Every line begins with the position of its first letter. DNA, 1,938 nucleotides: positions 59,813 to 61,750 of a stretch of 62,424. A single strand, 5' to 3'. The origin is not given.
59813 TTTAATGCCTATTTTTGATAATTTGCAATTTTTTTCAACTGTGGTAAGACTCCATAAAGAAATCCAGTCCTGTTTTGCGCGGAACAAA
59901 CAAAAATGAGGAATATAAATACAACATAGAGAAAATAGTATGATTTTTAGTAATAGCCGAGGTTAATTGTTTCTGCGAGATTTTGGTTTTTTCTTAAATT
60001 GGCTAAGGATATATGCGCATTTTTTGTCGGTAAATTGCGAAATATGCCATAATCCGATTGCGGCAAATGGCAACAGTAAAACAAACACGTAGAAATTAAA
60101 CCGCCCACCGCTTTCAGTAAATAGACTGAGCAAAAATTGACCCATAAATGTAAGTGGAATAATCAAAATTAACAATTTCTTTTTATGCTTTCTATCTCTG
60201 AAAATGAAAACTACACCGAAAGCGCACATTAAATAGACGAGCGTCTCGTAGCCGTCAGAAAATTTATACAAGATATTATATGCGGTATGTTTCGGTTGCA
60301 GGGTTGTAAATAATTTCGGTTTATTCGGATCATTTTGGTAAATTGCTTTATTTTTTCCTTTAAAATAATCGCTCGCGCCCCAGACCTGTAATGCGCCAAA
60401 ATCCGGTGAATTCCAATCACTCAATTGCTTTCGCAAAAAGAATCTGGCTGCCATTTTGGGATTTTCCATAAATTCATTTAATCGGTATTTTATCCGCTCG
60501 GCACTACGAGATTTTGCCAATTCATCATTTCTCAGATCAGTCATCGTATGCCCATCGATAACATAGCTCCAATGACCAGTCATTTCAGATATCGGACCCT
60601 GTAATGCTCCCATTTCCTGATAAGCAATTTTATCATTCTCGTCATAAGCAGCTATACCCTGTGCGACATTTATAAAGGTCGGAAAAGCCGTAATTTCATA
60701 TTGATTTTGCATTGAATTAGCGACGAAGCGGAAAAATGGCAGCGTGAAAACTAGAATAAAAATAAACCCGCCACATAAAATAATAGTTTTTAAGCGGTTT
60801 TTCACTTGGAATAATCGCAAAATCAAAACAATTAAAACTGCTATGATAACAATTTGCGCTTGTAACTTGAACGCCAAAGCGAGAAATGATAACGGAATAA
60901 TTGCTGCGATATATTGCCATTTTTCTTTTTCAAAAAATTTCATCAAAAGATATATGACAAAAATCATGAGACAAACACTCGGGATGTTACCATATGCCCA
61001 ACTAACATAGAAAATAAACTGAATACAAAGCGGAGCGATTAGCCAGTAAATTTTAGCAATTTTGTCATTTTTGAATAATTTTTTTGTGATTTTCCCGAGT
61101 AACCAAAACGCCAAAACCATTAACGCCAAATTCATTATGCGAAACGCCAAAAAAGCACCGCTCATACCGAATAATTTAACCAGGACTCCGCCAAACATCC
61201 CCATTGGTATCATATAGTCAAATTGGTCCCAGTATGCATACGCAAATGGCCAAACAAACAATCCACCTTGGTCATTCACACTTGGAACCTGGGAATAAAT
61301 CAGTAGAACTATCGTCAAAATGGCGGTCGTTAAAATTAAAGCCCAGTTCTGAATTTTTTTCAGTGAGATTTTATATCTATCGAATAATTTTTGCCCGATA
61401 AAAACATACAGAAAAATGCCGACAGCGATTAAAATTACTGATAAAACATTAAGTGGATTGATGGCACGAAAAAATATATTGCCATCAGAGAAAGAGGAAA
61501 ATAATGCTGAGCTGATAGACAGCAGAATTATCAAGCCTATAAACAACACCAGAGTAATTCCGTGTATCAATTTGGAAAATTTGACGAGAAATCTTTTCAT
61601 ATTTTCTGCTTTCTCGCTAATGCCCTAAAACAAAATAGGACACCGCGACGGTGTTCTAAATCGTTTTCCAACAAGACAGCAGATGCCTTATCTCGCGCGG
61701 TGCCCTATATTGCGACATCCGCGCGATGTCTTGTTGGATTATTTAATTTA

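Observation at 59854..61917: AT-rich single-gene cassette bounded by ~80-bp imperfect inverted repeats, wedged between tRNA genes and next to a GtrB-like gene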

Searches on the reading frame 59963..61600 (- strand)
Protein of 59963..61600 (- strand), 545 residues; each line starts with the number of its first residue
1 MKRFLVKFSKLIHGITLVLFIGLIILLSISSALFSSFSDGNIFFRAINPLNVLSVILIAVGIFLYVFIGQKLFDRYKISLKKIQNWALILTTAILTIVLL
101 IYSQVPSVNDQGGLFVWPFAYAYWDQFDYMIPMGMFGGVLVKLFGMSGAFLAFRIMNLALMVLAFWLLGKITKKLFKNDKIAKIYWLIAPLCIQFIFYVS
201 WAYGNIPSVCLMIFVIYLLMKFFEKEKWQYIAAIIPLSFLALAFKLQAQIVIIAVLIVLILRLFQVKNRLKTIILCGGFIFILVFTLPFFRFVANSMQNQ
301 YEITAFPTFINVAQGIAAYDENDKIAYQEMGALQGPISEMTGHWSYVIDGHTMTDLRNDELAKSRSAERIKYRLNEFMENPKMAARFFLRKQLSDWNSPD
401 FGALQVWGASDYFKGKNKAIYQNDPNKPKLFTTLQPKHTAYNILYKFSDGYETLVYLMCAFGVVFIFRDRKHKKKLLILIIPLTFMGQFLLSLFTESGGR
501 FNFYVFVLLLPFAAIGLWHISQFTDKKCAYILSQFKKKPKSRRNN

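Call 8: search_protein_families(library=pfam, proteins=[window:59963-61600:-], max_evalue=0.1)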
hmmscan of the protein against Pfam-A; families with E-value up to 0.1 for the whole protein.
window:59963-61600:- (545 aa): 2 families
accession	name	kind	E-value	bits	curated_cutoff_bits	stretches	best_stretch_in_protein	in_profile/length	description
PF13231.12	PMT_2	-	1.3e-06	29.1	26.1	1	141-285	14-154/160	Dolichyl-phosphate-mannose-protein mannosyltransferase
PF19554.4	DUF6077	-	0.0025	17.1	27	1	127-201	171-245/354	Family of unknown function (DUF6077)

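Call 9: search_protein_families(library=ncbifam, proteins=[window:59963-61600:-], max_evalue=0.1)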
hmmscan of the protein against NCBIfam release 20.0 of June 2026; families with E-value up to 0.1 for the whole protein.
window:59963-61600:- (545 aa): 2 families
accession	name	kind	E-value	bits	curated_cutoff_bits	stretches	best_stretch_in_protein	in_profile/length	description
NF047510.1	LIC_10190_fam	subfamily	0.0014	17.4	100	1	153-285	170-299/424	LIC_10190 family membrane protein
NF002839.0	PRK03072.1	equivalog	0.05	12.7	412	0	265-341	5-70/291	zinc metalloprotease HtpX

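Call 12: find_encoding_contigs(protein=window:59963-61600:-, flank=10000, max_places=10)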
Protein window:59963-61600:- (545 aa): no gene with exactly this product is on record in the collection.

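Call 13: find_homologous_proteins(query=window:59963-61600:-)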
Query window:59963-61600:- (545 aa): 9 proteins with E <= 0.001 among 8000 candidates.
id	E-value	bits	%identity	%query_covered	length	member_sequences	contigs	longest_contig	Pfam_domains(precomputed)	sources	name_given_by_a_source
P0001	0.0e+0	1176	100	97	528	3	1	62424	PF13231.13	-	-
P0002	5.3e-170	585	51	96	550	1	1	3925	PF13231.13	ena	-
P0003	5.9e-156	538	64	67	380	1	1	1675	-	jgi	jgi:hypothetical protein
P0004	1.6e-118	415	44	83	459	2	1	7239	-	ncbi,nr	ncbi:MAG: hypothetical protein LBN03_02955 [Bifidobacteriaceae bacterium]|nr:hypothetical protein [B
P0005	2.6e-93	332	41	79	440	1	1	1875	-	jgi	jgi:hypothetical protein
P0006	2.7e-13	67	22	99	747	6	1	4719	-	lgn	-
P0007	8.4e-10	56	23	72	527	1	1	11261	-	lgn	-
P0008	3.4e-7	47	23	73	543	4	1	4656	PF13231.13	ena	-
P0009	2.7e-4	38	24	62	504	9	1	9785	PF13231.13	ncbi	-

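Call 14: find_encoding_contigs(protein=P0002, flank=10000)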
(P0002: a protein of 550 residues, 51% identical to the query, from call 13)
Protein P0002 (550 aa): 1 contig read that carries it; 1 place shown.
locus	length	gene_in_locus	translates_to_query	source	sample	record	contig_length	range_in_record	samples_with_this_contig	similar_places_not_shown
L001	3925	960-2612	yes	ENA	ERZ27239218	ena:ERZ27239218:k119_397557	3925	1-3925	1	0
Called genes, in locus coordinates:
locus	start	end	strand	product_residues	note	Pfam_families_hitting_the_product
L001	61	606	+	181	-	PF03602:Cons_hypoth95, PF05175:MTS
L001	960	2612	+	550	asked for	PF13231:PMT_2 (weak)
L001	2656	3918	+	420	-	PF13393:tRNA-synt_His, PF00587:tRNA-synt_2b, PF03129:HGTP_anticodon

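Call 15: find_encoding_contigs(protein=P0004, flank=10000)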
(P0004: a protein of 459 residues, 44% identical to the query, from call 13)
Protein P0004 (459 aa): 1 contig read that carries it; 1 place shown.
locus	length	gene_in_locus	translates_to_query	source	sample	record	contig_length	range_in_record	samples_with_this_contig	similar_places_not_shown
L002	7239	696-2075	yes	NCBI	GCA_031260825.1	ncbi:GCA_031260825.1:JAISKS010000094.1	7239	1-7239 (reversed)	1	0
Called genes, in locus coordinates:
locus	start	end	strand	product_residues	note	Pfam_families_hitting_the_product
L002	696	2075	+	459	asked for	-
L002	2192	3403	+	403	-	PF04055:Radical_SAM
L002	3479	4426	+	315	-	PF00535:Glycos_transf_2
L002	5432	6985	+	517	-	PF13167:GTP-bdg_N, PF16360:GTP-bdg_M, PF01926:MMR_HSR1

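Call 16: find_encoding_contigs(protein=P0003, flank=10000)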
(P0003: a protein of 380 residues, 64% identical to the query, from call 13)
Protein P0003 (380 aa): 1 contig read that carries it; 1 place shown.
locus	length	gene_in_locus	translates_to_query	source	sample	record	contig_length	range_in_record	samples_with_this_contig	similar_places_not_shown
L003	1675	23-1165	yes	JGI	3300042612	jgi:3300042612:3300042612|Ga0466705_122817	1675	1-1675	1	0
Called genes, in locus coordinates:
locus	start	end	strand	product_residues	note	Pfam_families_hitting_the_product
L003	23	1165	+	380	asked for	-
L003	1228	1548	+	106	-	-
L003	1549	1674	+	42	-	?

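Call 17: find_encoding_contigs(protein=P0005, flank=10000)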
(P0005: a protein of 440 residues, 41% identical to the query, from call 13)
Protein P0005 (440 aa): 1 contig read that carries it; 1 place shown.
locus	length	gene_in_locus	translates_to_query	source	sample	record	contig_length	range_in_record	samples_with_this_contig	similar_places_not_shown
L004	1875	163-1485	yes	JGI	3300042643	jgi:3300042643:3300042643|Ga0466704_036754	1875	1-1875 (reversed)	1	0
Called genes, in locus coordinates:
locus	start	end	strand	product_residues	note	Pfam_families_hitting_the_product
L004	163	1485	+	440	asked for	-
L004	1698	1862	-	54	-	PF17956:NAPRTase_C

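Call 30: list_cluster_members(proteins=[P0001, P0003])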
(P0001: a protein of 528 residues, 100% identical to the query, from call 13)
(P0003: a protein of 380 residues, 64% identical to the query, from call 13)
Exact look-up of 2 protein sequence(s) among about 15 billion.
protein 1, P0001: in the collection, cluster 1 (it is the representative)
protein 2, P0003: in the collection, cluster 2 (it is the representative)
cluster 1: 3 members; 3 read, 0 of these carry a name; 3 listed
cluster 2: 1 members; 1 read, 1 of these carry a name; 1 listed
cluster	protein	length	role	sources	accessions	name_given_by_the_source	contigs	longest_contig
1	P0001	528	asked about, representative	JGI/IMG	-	-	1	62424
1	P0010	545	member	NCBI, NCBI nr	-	-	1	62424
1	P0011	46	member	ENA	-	-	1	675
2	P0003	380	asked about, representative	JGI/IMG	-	hypothetical protein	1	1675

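Call 31: find_encoding_contigs(protein=P0011, flank=10000)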
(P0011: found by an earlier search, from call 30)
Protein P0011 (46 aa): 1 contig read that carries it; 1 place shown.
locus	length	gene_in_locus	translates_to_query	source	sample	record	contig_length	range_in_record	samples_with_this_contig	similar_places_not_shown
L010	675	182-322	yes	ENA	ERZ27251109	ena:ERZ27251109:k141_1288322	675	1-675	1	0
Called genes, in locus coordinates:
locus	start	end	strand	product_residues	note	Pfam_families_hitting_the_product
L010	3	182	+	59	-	?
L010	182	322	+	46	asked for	-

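Call 36: search_dna_similar(query=window:59963-61600:-, collection=phages, mode=protein, max_evalue=0.001)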
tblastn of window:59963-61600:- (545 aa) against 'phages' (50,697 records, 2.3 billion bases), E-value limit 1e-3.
Records with a match: 1; places in all: 1; records where one place covers at least 80% of the query: 0.
Best place of each record, by identity: <60% 1.
By first word of the organism name: Bacteriophage 1.
By host as written in the record: - 1.
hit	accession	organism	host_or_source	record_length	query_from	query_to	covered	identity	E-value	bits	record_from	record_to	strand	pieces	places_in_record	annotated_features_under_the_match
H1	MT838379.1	Bacteriophage sp.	human fecal samples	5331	133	519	71%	23.9%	3e-8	63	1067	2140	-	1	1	record has no annotation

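Call 38: search_protein_families(library=phrogs, proteins=[window:59963-61600:-], max_evalue=0.01)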
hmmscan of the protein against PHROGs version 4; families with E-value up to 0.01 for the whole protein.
window:59963-61600:- (545 aa): 0 families

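Call 40: search_solved_structures(query=window:59963-61600:-, max_evalue=10)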
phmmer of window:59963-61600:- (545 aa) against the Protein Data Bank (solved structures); distinct sequences matched with E-value up to 10: 4.
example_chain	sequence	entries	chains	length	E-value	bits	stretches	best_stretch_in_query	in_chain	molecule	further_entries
8x23_A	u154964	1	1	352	0.21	13.2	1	466-537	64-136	Mitogen-activated protein kinase 13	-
4eyj_A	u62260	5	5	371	0.22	13.2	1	466-537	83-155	Mitogen-activated protein kinase 13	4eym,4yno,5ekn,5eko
4myg_A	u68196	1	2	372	0.23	13.2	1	466-537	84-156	Mitogen-activated protein kinase 13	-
3coi_A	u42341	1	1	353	0.31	12.7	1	466-537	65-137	Mitogen-activated protein kinase 13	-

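Call 68: search_protein_representatives(protein=window:59963-61600:-)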
Query: 545 residues. Proteins with E-value up to 0.001 (for the whole library): 1105; up to 1e-10: 261; up to 1e-30: 6. The best 150 are listed.
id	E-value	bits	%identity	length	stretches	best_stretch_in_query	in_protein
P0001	0.0e+00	1176.1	100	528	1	18-545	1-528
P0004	5.1e-119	414.7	46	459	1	81-525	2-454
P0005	8.2e-94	331.5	43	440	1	108-520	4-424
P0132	1.8e-69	251.2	34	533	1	15-522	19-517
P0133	1.8e-69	251.1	67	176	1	356-523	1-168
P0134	3.7e-33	131.3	27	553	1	8-521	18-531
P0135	3.8e-29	118.1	29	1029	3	131-404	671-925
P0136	8.0e-24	100.5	25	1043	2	19-521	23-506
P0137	3.3e-23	98.5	29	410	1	139-526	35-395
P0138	5.4e-23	97.8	28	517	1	4-540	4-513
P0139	1.8e-22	96.0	32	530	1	123-524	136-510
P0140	4.9e-22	94.6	26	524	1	122-522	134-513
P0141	1.7e-21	92.8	26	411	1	123-519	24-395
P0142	2.5e-20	89.0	26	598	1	19-520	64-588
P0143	2.8e-20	88.8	25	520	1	123-525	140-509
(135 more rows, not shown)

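Call 70: search_protein_families(library=pfam, alignment_id=A2, max_evalue=0.001)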
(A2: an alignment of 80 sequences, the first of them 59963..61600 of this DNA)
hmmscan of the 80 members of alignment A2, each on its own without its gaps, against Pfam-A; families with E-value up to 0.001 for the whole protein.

A. member 1, window:59963-61600:- (545 aa): 1 family
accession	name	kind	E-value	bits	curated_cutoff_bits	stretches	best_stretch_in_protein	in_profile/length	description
PF13231.12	PMT_2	-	1.3e-06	29.1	26.1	1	141-285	14-154/160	Dolichyl-phosphate-mannose-protein mannosyltransferase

B. families by the number of members that match (of 80 scanned): 6 families
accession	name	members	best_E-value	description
PF13231.12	PMT_2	37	1.8e-12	Dolichyl-phosphate-mannose-protein mannosyltransferase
PF03901.23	Glyco_transf_22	2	5e-06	Alg9-like mannosyltransferase family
PF14264.12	Glucos_trans_II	2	9.8e-05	Glucosyl transferase GtrII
PF09594.16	GT87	1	0.00083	Glycosyltransferase family 87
PF11992.13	TgpA_N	1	0.00086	TgpA N-terminal domain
PF25592.1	DUF7937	1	0.0009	Domain of unknown function (DUF7937)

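Call 82: find_related_loci(query=A5, collection=metagenome_contigs, flank=4000)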
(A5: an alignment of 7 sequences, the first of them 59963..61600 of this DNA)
Query A5 (545 aa) in metagenome_contigs; peptide patterns used: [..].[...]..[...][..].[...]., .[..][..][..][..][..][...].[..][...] (x = any residue, [..] = any of these).
245 stretches matched a pattern, but none encodes a relative of the query by tblastn (E <= 1e-3).

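Call 84: find_related_loci(query=A5, collection=viral_contigs, flank=4000)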
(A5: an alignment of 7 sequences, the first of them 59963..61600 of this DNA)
Query A5 (545 aa) in viral_contigs; peptide patterns used: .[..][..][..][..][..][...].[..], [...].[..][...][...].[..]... (x = any residue, [..] = any of these).
97 stretches matched a pattern, but none encodes a relative of the query by tblastn (E <= 1e-3).

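Call 85: predict_structure(alignment_id=A2)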
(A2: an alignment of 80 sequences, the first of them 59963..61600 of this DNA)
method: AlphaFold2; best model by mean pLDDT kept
length: 545 residues; sequences in the alignment: 80
mean_pLDDT: 89.4   pTM: 0.92
mean pLDDT of the five models: 89.4, 88.5, 87.7, 87.2, 86.5
residues with pLDDT >= 90: 382; 70-90: 107; 50-70: 54; < 50: 2
segments of 3 or more residues with pLDDT < 50: none
pLDDT, mean of each block of 10 residues (from residue 1): 88 96 96 72 64 90 94 95 93 88 80 91 91 97 95 96 97 97 97 93 96 98 97 98 97 98 94 98 98 95 90 85 70 58 72 67 89 95 92 91 79 65 77 86 92 97 95 88 98 93 96 98 96 89 64
secondary structure, 60 per line:
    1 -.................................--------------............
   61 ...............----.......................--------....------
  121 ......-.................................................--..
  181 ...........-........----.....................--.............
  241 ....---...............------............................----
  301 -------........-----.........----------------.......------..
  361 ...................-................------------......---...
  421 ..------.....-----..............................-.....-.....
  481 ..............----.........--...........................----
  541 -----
elements in order: H2-34 H49-75 H80-102 H111-114 H121-126 H128-176 H179-191 H193-200 H205-225 H228-244 H248-262 H269-296 H308-315 H321-329 H346-352 H359-379 H381-396 H409-414 H418-422 H429-433 H439-468 H470-474 H476-494 H499-507 H510-536
